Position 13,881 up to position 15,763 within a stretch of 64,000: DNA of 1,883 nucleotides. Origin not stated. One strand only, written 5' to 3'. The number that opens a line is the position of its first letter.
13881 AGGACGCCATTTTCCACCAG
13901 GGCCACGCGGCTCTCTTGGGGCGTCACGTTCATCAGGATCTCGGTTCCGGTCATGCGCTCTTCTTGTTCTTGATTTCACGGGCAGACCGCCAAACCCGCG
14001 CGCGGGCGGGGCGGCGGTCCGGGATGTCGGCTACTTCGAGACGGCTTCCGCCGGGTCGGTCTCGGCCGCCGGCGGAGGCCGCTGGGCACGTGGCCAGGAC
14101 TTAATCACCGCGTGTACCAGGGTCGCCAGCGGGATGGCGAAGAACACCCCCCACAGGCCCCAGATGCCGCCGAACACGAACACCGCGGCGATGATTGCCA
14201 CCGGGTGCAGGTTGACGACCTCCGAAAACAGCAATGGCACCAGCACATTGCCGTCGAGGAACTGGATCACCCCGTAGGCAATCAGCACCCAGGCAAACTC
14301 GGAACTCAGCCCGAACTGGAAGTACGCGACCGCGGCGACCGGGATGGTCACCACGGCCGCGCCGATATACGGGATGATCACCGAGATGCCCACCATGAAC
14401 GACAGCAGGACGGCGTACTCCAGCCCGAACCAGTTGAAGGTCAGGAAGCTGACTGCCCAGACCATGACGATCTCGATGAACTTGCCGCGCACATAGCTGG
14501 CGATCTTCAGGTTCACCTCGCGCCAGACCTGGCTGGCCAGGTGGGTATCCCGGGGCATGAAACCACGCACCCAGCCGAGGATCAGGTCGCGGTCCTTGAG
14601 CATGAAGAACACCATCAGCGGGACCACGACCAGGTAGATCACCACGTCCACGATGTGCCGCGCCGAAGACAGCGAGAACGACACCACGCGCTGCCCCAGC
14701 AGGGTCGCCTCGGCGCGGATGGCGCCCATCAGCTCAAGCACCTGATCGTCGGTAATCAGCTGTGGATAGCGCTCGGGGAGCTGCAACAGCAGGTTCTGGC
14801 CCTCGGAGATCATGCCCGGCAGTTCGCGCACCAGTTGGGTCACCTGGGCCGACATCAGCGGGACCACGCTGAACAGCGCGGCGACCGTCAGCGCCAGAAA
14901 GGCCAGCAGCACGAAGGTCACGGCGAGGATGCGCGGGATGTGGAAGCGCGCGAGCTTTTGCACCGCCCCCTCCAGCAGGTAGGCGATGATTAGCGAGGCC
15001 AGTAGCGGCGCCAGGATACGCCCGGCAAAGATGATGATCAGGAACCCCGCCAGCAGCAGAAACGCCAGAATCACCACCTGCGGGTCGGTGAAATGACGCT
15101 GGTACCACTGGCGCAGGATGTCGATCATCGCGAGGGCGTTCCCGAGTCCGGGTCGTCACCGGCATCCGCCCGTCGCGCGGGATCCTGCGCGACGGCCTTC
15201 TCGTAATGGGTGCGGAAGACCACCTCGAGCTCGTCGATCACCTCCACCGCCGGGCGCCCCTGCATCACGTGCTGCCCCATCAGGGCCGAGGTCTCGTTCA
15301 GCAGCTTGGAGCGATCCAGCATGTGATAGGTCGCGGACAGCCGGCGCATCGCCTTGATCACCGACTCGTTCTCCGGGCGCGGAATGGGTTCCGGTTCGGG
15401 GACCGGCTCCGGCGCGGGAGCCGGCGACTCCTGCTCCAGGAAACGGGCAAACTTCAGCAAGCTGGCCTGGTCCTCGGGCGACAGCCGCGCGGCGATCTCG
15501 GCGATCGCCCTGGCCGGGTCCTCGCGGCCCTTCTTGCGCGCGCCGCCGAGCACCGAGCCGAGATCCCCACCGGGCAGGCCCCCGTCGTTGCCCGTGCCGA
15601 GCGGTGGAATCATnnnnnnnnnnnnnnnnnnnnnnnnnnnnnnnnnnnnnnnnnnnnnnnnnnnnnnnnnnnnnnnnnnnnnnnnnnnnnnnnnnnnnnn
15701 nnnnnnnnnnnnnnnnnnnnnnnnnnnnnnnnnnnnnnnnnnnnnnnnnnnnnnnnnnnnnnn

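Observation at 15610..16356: Glutamine amidotransferase-like pseudoenzyme with both catalytic Cys and His replaced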

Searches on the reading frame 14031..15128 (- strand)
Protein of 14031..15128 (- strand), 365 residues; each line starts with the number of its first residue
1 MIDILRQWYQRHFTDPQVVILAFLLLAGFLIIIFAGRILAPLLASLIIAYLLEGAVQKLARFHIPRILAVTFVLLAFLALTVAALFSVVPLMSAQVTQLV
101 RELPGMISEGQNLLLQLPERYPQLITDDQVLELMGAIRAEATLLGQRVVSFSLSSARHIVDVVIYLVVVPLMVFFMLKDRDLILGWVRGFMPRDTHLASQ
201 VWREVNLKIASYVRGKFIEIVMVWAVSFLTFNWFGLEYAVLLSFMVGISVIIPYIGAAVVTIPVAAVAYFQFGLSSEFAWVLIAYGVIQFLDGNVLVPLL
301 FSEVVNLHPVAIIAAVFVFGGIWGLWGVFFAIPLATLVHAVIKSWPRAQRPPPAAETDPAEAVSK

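Call 3: search_protein_families(library=pfam, proteins=[window:14031-15128:-], max_evalue=1)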
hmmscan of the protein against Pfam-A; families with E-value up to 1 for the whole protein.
window:14031-15128:- (365 aa): 1 family
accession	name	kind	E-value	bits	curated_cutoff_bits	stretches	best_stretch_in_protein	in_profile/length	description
PF01594.21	AI-2E_transport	-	1.6e-70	238.3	34.3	1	19-345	2-326/327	AI-2E family transporter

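Call 4: search_protein_families(library=ncbifam, proteins=[window:14031-15128:-], max_evalue=1)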
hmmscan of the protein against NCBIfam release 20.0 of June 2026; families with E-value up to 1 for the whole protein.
window:14031-15128:- (365 aa): 3 families
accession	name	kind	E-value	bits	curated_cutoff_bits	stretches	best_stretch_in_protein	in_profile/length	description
TIGR02872.1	spore_ytvI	equivalog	1.6e-30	106.7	198.15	1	18-343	2-337/341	sporulation integral membrane protein YtvI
NF045801.1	efflux_ABUW_0982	equivalog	3.6e-25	88.7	675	1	18-343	9-341/392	chloramphenicol efflux transporter CxpE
NF008930.0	PRK12287.1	subfamily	3e-11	43.5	318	1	19-343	14-326/344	AI-2E family transporter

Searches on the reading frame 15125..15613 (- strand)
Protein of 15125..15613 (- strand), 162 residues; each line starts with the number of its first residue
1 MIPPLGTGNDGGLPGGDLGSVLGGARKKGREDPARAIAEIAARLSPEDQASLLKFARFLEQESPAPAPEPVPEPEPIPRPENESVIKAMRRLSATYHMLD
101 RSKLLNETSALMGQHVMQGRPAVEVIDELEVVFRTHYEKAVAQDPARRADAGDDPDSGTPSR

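Call 3: search_protein_families(library=pfam, proteins=[window:15125-15613:-], max_evalue=1)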
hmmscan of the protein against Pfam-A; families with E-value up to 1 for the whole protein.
window:15125-15613:- (162 aa): 3 families
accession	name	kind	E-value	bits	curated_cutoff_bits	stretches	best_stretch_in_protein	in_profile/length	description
PF05887.16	Trypan_PARP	-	0.011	16.2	100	1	63-83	90-110/134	Procyclic acidic repetitive protein (PARP)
PF04625.18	DEC-1_N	-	0.011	15.2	29.2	1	53-154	107-205/403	DEC-1 protein, N-terminal region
PF10047.15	DUF2281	-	0.041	14.9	26.5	1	37-63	2-28/64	Protein of unknown function (DUF2281)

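Call 4: search_protein_families(library=ncbifam, proteins=[window:15125-15613:-], max_evalue=1)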
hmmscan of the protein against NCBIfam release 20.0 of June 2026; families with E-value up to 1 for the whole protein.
window:15125-15613:- (162 aa): 5 families
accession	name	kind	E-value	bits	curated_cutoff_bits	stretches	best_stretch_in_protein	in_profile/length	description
NF008083.0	PRK10819.1-4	equivalog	0.055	13.4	448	1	61-85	62-86/239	TonB system transport protein TonB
NF037973.1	metallo_SslE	exception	0.057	10.7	3000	1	63-85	65-87/1519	lipoprotein metalloprotease SslE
NF033930.1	pneumo_PspA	exception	0.27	9.9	850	1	60-85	368-394/659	pneumococcal surface protein A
NF033186.1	internalin_K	exception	0.28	9.6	1100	1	57-83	503-529/604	class 1 internalin InlK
NF033845.1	MSCRAMM_ClfB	exception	0.47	8.3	999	1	63-83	557-577/871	MSCRAMM family adhesin clumping factor ClfB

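Call 21: find_homologous_proteins(query=window:15125-15613:-, max_evalue=0.001)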
Query window:15125-15613:- (162 aa): 580 proteins with E <= 0.001 among 1000 candidates; the best 120 are listed.
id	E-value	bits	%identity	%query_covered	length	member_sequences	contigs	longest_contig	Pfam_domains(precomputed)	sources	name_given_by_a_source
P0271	5.9e-96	337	97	100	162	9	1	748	-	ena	-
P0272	4.5e-84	299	88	100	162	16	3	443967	-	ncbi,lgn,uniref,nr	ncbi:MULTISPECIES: hypothetical protein [unclassified Thioalkalivibrio]|uniref:hypothetical protein 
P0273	2.9e-83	296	88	100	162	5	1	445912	-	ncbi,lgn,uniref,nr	ncbi:hypothetical protein [Thioalkalivibrio sp. ALMg3]|uniref:hypothetical protein n=1 Tax=Thioalkal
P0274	3.7e-83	296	88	100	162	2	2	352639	-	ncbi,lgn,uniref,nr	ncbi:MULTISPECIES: hypothetical protein [Thioalkalivibrio]|uniref:hypothetical protein n=1 Tax=Thioa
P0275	7.5e-82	291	91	91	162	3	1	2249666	-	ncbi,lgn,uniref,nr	ncbi:hypothetical protein [Thioalkalivibrio sp. ALJ1]|uniref:hypothetical protein n=1 Tax=Thioalkali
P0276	2.3e-78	280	86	98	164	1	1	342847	-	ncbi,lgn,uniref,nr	ncbi:hypothetical protein [Thioalkalivibrio sp. ALJ16]|uniref:hypothetical protein n=1 Tax=Thioalkal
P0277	5.7e-75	269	82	99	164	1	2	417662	-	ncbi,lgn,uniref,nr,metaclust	ncbi:hypothetical protein [Thioalkalivibrio sp. ALJT]|uniref:hypothetical protein n=1 Tax=Thioalkali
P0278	1.4e-73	265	83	95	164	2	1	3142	-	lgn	-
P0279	1.2e-72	262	79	88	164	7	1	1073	-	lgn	-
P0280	7.2e-69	249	82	86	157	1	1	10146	-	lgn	-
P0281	1.6e-68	248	79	90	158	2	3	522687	-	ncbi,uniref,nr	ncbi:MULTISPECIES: hypothetical protein [unclassified Thioalkalivibrio]|uniref:hypothetical protein 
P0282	4.9e-68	247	83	81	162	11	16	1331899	-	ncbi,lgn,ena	-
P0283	2.8e-67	244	75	89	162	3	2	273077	-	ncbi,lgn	-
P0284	4.3e-66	240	72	96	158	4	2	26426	-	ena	-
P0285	2.6e-65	238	81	81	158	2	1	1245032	-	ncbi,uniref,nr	ncbi:hypothetical protein [Thioalkalivibrio sp. ALJ9]|uniref:hypothetical protein n=1 Tax=Thioalkali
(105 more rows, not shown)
